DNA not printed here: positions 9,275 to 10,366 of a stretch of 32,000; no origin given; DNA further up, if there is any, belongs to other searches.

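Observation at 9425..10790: PPP-family metallophosphatase translationally coupled to UbiX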

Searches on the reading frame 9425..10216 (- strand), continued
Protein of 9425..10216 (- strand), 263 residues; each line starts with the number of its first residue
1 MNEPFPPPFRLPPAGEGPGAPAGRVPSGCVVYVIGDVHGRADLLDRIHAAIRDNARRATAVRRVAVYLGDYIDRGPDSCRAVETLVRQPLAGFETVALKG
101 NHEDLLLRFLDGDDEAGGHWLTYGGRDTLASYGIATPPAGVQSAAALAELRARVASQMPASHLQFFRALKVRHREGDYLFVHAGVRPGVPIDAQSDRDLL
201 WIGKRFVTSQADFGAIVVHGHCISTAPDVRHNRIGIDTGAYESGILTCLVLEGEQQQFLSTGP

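Call 26: search_solved_structures(query=window:9425-10216:-, max_evalue=0.001, show_alignments=2)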
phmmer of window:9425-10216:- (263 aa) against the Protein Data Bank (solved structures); distinct sequences matched with E-value up to 0.001: 4.
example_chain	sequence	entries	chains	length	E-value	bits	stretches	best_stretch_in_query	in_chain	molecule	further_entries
1g5b_A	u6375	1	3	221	2e-06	30.5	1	31-253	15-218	SERINE/THREONINE PROTEIN PHOSPHATASE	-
4j6o_A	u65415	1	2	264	1.1e-05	28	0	43-120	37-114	Metallophosphoesterase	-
5vjv_A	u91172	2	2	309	5.4e-05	25.8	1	31-110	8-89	Rhizobiales-like phosphatase 2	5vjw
2qjc_A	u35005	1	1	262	0.00064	22.3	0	31-111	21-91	Diadenosine tetraphosphatase, putative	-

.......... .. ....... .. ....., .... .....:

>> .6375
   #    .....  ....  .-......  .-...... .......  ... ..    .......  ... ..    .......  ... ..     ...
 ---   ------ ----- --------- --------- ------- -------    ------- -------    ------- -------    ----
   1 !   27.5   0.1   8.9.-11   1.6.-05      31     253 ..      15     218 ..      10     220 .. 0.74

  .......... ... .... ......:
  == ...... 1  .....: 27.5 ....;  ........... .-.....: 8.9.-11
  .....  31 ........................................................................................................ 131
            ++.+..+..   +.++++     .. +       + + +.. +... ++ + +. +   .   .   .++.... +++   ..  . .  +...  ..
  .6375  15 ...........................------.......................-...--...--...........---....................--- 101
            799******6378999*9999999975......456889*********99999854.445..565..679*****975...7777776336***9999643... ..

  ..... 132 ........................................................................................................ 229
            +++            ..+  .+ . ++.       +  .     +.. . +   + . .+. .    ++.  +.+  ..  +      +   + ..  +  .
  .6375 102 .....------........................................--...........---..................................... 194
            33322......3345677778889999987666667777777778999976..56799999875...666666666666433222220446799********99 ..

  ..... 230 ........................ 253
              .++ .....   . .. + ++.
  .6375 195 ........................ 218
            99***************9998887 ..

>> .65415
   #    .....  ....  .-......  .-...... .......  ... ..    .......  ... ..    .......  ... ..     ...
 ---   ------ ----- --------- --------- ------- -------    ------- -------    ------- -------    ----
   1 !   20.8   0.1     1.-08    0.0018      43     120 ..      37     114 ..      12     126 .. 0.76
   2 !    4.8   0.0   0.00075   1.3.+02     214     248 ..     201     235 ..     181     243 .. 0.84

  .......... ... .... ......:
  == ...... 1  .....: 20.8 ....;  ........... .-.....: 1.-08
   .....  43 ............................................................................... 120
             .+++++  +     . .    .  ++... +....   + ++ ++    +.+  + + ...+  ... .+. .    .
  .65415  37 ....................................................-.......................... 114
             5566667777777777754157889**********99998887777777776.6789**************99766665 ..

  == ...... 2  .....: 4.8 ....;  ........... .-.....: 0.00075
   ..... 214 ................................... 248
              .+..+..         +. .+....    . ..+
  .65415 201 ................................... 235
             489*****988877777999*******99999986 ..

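Call 47: search_protein_families(library=pfam, proteins=[L004:8566-9939:+, L004:8278-9960:-, L001:2475-3143:+, L004:12065-13270:+], max_evalue=0.001)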
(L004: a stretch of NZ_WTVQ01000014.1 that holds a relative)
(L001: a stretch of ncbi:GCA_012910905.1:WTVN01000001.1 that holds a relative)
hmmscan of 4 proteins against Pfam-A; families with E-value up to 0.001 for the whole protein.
L004:8566-9939:+ (457 aa): 2 families
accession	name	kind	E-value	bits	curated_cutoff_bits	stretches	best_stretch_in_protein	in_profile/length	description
PF14535.12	AMP-binding_C_2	-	4.8e-14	52.8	25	1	367-452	1-93/96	AMP-binding enzyme C-terminal domain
PF00501.34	AMP-binding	-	3.1e-11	43.1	29.9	1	113-317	162-375/384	AMP-binding enzyme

L004:8278-9960:- (560 aa): 0 families

L001:2475-3143:+ (222 aa): 1 family
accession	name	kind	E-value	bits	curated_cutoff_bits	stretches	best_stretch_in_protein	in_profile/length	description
PF00571.33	CBS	-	3.5e-22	78.9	24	2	3-56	1-55/57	CBS domain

L004:12065-13270:+ (401 aa): 1 family
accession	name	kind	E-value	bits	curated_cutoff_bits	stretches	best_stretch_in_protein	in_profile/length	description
PF00999.27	Na_H_Exchanger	-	7.3e-32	111.1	26.2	1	26-389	2-373/375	Sodium/hydrogen exchanger, transmembrane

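Call 49: predict_structure(alignment_id=A1)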
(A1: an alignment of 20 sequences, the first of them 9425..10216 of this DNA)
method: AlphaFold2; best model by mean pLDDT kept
length: 263 residues; sequences in the alignment: 20
mean_pLDDT: 90.2   pTM: 0.89
mean pLDDT of the five models: 90.2, 89.2, 88.7, 85.7, 84.7
residues with pLDDT >= 90: 204; 70-90: 36; 50-70: 15; < 50: 8
segments of 3 or more residues with pLDDT < 50: 1-3, 12-16
pLDDT, mean of each block of 10 residues (from residue 1): 53 52 93 96 96 95 97 93 95 97 97 95 94 92 92 98 98 98 94 95 88 94 82 83 90 94 80
secondary structure, 60 per line:
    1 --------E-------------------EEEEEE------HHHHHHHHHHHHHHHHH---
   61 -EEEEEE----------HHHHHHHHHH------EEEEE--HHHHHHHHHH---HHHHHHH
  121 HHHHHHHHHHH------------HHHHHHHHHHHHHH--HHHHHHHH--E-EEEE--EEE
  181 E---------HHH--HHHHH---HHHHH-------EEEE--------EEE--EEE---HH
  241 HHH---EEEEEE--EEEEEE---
elements in order: E29-34 H41-57 E62-67 H78-87 E94-98 H101-110 H114-131 H144-157 H160-167 E172-175 E178-181 H196-200 H204-208 E216-219 E228-230 E233-235 H239-243 E247-252 E255-260

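Call 51: fold_search(model_id=the predicted structure, library=pdb)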
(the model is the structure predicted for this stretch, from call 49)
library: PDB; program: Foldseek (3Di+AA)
matches with E <= 10: 826; with E <= 0.001: 113
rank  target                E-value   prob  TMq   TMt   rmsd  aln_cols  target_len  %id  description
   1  1g5b_A                7.4e-12  1.00  0.55  0.65   5.6       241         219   21  BACTERIOPHAGE LAMBDA SER/THR PROTEIN PHOSPHATASE (released 2001-03-07)
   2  1g5b_B                7.4e-12  1.00  0.55  0.64   6.2       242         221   21  BACTERIOPHAGE LAMBDA SER/THR PROTEIN PHOSPHATASE (released 2001-03-07)
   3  5vjv                  1.7e-11  1.00  0.62  0.56   5.6       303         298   18  Rhizobiales-like phosphatase 2 (released 2018-03-21)
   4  2qjc                  8.3e-11  1.00  0.58  0.67   4.5       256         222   19  Crystal structure of a putative diadenosine tetraphosphatase (released 2007-07-24)
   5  4j6o_A                1.3e-09  1.00  0.60  0.60   8.0       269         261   21  Crystal Structure of the Phosphatase Domain of C. thermocellum (Bacterial) PnkP (released 2013-04-10)
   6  4j6o_B                2.8e-09  1.00  0.58  0.59   9.1       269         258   21  Crystal Structure of the Phosphatase Domain of C. thermocellum (Bacterial) PnkP (released 2013-04-10)
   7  3h64_D                1.8e-08  1.00  0.55  0.48   5.8       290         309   18  Catalytic domain of human Serine/Threonine Phosphatase 5 (PP5c) with two Mn2+ atoms complexed with endothall (released 2009-09-29)
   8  4zvz_B                4.1e-08  1.00  0.55  0.47   6.3       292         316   17  Co-crystal structures of PP5 in complex with 5-methyl-7-oxabicyclo[2.2.1]heptane-2,3-dicarboxylic acid (released 2016-04-27)
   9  4ja9                  5.9e-08  1.00  0.55  0.33   6.0       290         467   18  Rat PP5 apo (released 2014-02-19)
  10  2z72                  6.3e-08  1.00  0.54  0.43   7.3       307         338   17  New Structure Of Cold-Active Protein Tyrosine Phosphatase At 1.1 Angstrom (released 2008-07-29)
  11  3h60_A                7.2e-08  1.00  0.56  0.48   5.4       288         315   18  Catalytic domain of human Serine/Threonine Phosphatase 5 (PP5c)with two Mn2+ atoms (released 2009-09-29)
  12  4ja7                  7.2e-08  1.00  0.54  0.33   6.3       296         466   16  Rat PP5 co-crystallized with P5SA-2 (released 2014-02-19)
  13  9ojd_A                8.6e-08  1.00  0.53  0.52   7.2       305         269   18  Crystal structure of E. coli diadenosine tetraphosphate hydrolase (ApaH) (released 2025-09-03)
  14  5ui1_B                9.2e-08  1.00  0.57  0.49   5.7       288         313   18  Crystal Structure of Human Protein Phosphatase 5C (PP5C) in complex with a triazole inhibitor (released 2018-01-17)
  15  5ui1_D                9.2e-08  1.00  0.56  0.48   5.8       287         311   18  Crystal Structure of Human Protein Phosphatase 5C (PP5C) in complex with a triazole inhibitor (released 2018-01-17)
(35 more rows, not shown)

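Call 52: find_encoding_contigs(protein=P0110, flank=10000, max_places=2)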
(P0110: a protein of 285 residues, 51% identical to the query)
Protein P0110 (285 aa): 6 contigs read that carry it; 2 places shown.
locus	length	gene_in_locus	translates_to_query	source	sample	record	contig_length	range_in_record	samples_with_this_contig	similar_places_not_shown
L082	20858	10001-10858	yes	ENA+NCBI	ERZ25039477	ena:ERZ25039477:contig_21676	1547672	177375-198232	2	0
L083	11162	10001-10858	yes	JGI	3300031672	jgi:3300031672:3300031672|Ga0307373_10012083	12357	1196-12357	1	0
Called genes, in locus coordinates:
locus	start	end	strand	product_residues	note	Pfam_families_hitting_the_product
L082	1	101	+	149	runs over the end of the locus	PF07813:LTXXQ (weak)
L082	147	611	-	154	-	PF01243:PNPOx_N, PF12900:Pyridox_ox_2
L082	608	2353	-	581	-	PF06505:XylR_N, PF02830:V4R, PF00158:Sigma54_activat, PF14532:Sigma54_activ_2, PF07724:AAA_2 (weak), PF07728:AAA_5 (weak), PF25601:AAA_lid_14, PF02954:HTH_8, +1 more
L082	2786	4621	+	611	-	PF00391:PEP-utilizers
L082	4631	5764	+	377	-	PF01326:PPDK_N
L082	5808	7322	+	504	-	PF20695:UbiD_N, PF01977:UbiD, PF20696:UbiD_C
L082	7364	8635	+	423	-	PF06792:UPF0261, PF23189:UPF0261_C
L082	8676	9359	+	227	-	PF00571:CBS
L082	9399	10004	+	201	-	PF02441:Flavoprotein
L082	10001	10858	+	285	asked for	PF00149:Metallophos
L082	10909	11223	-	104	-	-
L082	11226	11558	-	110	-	PF13997:YqjK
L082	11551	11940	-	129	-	PF07332:Phage_holin_3_6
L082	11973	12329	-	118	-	PF05957:DUF883, PF19029:DUF883_C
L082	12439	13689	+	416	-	PF07690:MFS_1, PF13000:Acatn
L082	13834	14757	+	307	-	-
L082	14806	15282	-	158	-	PF01220:DHquinase_II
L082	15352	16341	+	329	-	PF08240:ADH_N, PF00107:ADH_zinc_N, PF13602:ADH_zinc_N_2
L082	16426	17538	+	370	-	PF26514:DUF8173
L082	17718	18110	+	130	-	-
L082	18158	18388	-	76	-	PF03992:ABM (faint)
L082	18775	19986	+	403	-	PF01548:DEDD_Tnp_IS110, PF02371:Transposase_20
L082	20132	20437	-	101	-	PF03992:ABM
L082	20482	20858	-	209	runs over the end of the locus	PF01965:DJ-1_PfpI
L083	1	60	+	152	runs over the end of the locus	PF07813:LTXXQ (weak)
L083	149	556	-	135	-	PF01243:PNPOx_N, PF12900:Pyridox_ox_2 (weak)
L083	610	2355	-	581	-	PF06505:XylR_N, PF02830:V4R, PF00158:Sigma54_activat, PF14532:Sigma54_activ_2, PF07724:AAA_2 (weak), PF07728:AAA_5 (weak), PF25601:AAA_lid_14, PF02954:HTH_8, +1 more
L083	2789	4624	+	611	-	PF00391:PEP-utilizers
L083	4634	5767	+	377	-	PF01326:PPDK_N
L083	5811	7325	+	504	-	PF20695:UbiD_N, PF01977:UbiD, PF20696:UbiD_C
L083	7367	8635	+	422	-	PF06792:UPF0261, PF23189:UPF0261_C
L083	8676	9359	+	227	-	PF00571:CBS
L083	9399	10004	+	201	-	PF02441:Flavoprotein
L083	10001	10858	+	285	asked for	PF00149:Metallophos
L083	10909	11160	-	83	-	?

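Call 57: search_protein_families(library=ncbifam, proteins=[L001:9391-9927:+, L001:8934-9371:+, L082:7364-8635:+, L001:6978-8324:+, L001:4628-5137:+], max_evalue=0.00001)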
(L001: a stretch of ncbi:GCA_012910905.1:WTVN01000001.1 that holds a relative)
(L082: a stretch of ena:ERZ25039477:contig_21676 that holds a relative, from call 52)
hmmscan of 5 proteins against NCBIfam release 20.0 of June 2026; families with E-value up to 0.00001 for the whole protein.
L001:9391-9927:+ (178 aa): 12 families
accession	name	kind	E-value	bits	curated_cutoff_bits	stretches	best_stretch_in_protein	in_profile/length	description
NF001299.0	PRK00241.1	equivalog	6.7e-15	55.2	158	1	2-126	101-221/263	NAD(+) diphosphatase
NF003787.0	PRK05379.1-4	equivalog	1.7e-11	43.7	449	1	41-98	211-268/346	bifunctional nicotinamide-nucleotide adenylyltransferase/Nudix hydroxylase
NF006530.0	PRK08999.1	equivalog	3.1e-11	42.9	245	1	40-124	8-96/315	Nudix family hydrolase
NF003788.0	PRK05379.1-5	equivalog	3.9e-11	42.8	354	1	43-101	218-276/351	bifunctional nicotinamide-nucleotide adenylyltransferase/Nudix hydroxylase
NF007834.0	PRK10546.1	equivalog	5.6e-11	42.4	156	1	40-156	6-125/135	pyrimidine (deoxy)nucleoside triphosphate diphosphatase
NF003786.0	PRK05379.1-2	equivalog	1.3e-08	34.4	397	1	42-101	222-281/354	bifunctional nicotinamide-nucleotide adenylyltransferase/Nudix hydroxylase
NF008044.0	PRK10776.1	equivalog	2.5e-08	33.9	148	1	44-125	10-95/130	8-oxo-dGTP diphosphatase MutT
TIGR00586.1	mutt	equivalog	6.5e-08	32.6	97.9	1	43-97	10-66/129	8-oxo-dGTP diphosphatase MutT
NF041652.1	Nud_hyd_Dein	equivalog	1e-07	32.3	200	1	43-104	19-84/152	Nudix hydrolase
NF003791.0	PRK05379.2-3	equivalog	2.6e-07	30.2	409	1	43-101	207-265/340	bifunctional nicotinamide-nucleotide adenylyltransferase/Nudix hydroxylase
TIGR02705.1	nudix_YtkD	equivalog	2.6e-06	27.1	154.4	1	40-104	26-86/156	RNA deprotection pyrophosphohydrolase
NF003790.0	PRK05379.2-2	equivalog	6.9e-06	25.4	403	1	41-105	220-284/354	bifunctional nicotinamide mononucleotide adenylyltransferase/ADP-ribose pyrophosphatase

L001:8934-9371:+ (145 aa): 2 families
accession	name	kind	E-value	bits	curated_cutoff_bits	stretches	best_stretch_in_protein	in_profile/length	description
NF010762.0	PRK14165.1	equivalog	4.9e-25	88.1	279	1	5-132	88-217/224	winged helix-turn-helix domain-containing protein/riboflavin kinase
NF040694.1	ribK_Meth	equivalog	2.1e-17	63.3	168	1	9-131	2-126/127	CTP-dependent riboflavin kinase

L082:7364-8635:+ (423 aa): 4 families
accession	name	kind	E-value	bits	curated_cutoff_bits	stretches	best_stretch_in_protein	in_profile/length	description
NF002676.0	PRK02399.1-4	equivalog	1.4e-168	561.1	556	1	1-411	1-408/415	hypothetical protein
NF002674.0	PRK02399.1-2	subfamily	1.4e-105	353.4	335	1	4-412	2-405/410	hypothetical protein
NF002673.0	PRK02399.1-1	equivalog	9.5e-79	265.2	520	1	5-411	3-402/404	hypothetical protein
NF002675.0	PRK02399.1-3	equivalog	2.2e-67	227.6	648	1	5-407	2-395/398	hypothetical protein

L001:6978-8324:+ (448 aa): 7 families
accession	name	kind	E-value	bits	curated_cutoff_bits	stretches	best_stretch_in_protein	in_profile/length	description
TIGR00148.1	TIGR00148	subfamily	2.1e-90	303.5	244.85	1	6-419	1-436/438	UbiD family decarboxylase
NF041204.1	VdcC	exception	2.8e-74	250.2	650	1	3-414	1-431/467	non-oxidative hydroxyarylic acid decarboxylases subunit C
TIGR03701.1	mena_SCO4490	equivalog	2e-58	198.2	495.9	1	89-413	105-433/433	menaquinone biosynthesis decarboxylase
NF008175.0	PRK10922.1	equivalog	1.5e-53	182.1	788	2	97-421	126-458/497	4-hydroxy-3-polyprenylbenzoate decarboxylase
NF041219.1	BagN_FevL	exception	2.6e-34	118.6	1000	1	3-288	17-323/502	bagremycin/ferroverdin biosynthesis UbiD family decarboxylase BagN/FevL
TIGR02724.1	phenyl_P_beta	equivalog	1.6e-32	112.5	468.95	1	15-404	14-422/472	phenylphosphate carboxylase subunit beta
TIGR02723.1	phenyl_P_alpha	equivalog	6.9e-32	110.7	564.6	1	16-402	22-422/485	phenylphosphate carboxylase subunit alpha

L001:4628-5137:+ (169 aa): 13 families
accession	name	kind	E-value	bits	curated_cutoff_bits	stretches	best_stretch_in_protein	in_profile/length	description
TIGR02726.1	phenyl_P_delta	equivalog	8.3e-112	371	281.95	1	1-169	1-169/169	phenylphosphate carboxylase subunit delta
NF007019.0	PRK09484.1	equivalog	2.4e-54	183.8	208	1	1-163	19-181/187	3-deoxy-manno-octulosonate-8-phosphatase KdsC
TIGR01670.1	KdsC-phosphatas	subfamily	1.6e-48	164.6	106.95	1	7-159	1-153/154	3-deoxy-D-manno-octulosonate 8-phosphate phosphatase, YrbI family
NF058599.1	KDN-9-PPhBT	equivalog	3.9e-36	124.6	180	1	7-156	2-151/152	3-deoxy-D-glycero-D-galacto-nonulopyranosonate 9-phosphatase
TIGR01662.1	HAD-SF-IIIA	subfamily_domain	1e-20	74.3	44.6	1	8-121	1-135/141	HAD-IIIA family hydrolase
NF002245.0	PRK01158.1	equivalog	1.1e-14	54.3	198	1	83-154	158-229/233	phosphoglycolate phosphatase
TIGR01487.1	Pglycolate_arch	equivalog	2.5e-12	47.1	122.75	1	87-147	152-212/215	phosphoglycolate phosphatase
TIGR00099.1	Cof-subfamily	subfamily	4e-10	39.7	137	1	88-142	194-248/256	Cof-type HAD-IIB family hydrolase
NF007806.0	PRK10513.1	equivalog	4.3e-09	36.1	273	1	84-153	198-267/270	sugar-phosphatase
TIGR01491.1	HAD-SF-IB-PSPlk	hypoth_equivalog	2.4e-07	30.7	151.9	0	80-125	145-190/201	phosphoserine phosphatase-like hydrolase, archaeal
NF007821.0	PRK10530.1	equivalog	2.4e-07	30.3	274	1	83-142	200-259/272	pyridoxal phosphatase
TIGR01482.1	SPP-subfamily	subfamily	1.2e-06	28.3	107.15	1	88-154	155-221/225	sucrose-phosphate phosphatase subfamily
TIGR01668.1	YqeG_hyp_ppase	hypoth_equivalog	1.7e-06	27.6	89.1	1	2-116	20-127/170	YqeG family HAD IIIA-type phosphatase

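Call 58: search_solved_structures(query=L001:9391-9927:+, max_evalue=0.001)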
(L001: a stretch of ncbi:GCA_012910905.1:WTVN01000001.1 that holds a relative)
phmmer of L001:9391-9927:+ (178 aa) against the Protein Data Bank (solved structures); distinct sequences matched with E-value up to 0.001: 67 (the best 60 are shown).
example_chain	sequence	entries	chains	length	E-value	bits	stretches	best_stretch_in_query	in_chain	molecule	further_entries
2yyh_A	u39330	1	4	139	2.8e-14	56.7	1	46-143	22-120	8-OXO-dGTPase domain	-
3cng_A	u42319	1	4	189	1.7e-13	54.2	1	4-143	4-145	NUDIX hydrolase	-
2fml_A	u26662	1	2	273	1.6e-09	41.2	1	40-133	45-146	MutT/nudix family protein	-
3id9_A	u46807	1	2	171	5.8e-09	39.4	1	46-113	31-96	MutT/NUDIX family protein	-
2b06_A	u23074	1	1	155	1.3e-08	38.3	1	62-153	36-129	MutT/nudix family protein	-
5zrc_A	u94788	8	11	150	2.3e-08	37.4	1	40-127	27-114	Putative mutator protein MutT2/NUDIX hydrolase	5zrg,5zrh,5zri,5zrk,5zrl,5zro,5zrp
5iw4_A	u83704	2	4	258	5e-08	36.3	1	2-126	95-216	NADH pyrophosphatase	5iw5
1vk6_A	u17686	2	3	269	5.6e-08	36.2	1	2-126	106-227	NADH pyrophosphatase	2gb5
6o3p_A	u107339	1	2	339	1.3e-07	35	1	3-95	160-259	Peroxisomal NADH pyrophosphatase NUDT12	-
5isy_A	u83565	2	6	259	1.3e-07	35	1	2-126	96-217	NADH pyrophosphatase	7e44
8zb3_A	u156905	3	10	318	2.8e-07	33.9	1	25-134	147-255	NAD(+) diphosphatase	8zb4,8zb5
4dyw_A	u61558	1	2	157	2.9e-07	33.9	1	43-127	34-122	MutT/NUDIX family protein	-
3o8s_A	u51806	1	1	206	5e-07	33.1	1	28-104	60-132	ADP-ribose pyrophosphatase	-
3smd_A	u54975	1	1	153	5.1e-07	33.1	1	39-104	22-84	MutT/NUDIX family protein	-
2rrk_A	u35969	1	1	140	7.5e-07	32.5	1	39-154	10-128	CTP pyrophosphohydrolase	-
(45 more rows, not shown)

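Call 64: search_dna_similar(query=window:9425-10216:-, collection=phages, mode=protein, max_rows=8, max_evalue=0.001)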
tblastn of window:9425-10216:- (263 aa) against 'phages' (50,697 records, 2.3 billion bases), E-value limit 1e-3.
Records with a match: 398; places in all: 398; records where one place covers at least 80% of the query: 147.
Best place of each record, by identity: <60% 398.
By first word of the organism name: Staphylococcus 262; Listeria 61; Caulobacter 26; Escherichia 14; Sinorhizobium 7; Rhizobium 6; Bacillus 3; Mammaliicoccus 3; Vibrio 3; Pectobacterium 2; and 8 more.
By host as written in the record: Staphylococcus aureus 86; Listeria monocytogenes 49; - 39; Staphylococcus sp. 20; Staphylococcus carnosus TM300 17; Caulobacter vibrioides CB15 9; Staphylococcus xylosus M1997-2/10 9; Staphylococcus aureus ATCC 25923 8; and 89 more.
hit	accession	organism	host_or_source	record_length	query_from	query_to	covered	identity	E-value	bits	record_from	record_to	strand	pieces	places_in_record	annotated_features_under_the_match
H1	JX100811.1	Caulobacter virus Karma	Caulobacter crescentus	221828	30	252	85%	33.6%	3e-24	107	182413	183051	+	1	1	putative Ser/Thr protein phosphatase | hypothetical protein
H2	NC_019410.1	Caulobacter virus Karma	Caulobacter crescentus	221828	30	252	85%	33.6%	3e-24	107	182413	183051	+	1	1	NinI-like serine-threonine phosphatase | hypothetical protein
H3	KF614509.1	Rhizobium phage vB_RleS_L338C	Rhizobium leguminosarum biovar viciae ...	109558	31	247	83%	34.2%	2e-19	93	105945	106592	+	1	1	serine/threonine protein phosphatase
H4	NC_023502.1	Rhizobium phage vB_RleS_L338C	Rhizobium leguminosarum biovar viciae ...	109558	31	247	83%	34.2%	2e-19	93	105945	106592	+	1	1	NinI-like serine-threonine phosphatase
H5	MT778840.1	Rhizobium phage P11VFA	-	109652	31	247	83%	34.2%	2e-19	93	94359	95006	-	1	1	hypothetical protein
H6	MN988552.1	Rhizobium phage RHph_I4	Rhizobium phaseoli N771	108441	31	247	83%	34.2%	9e-19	91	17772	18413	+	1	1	serine/threonine protein phosphatase protein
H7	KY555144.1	Caulobacter phage Ccr5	Caulobacter crescentus NA1000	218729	29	252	85%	33.0%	1e-27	117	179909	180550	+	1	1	serine/threonine protein phosphatase family protein | hypothetical protein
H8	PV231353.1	Caulobacter phage RBC57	Caulobacter vibrioides CB15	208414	29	252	85%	33.0%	2e-24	107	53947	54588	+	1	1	hypothetical protein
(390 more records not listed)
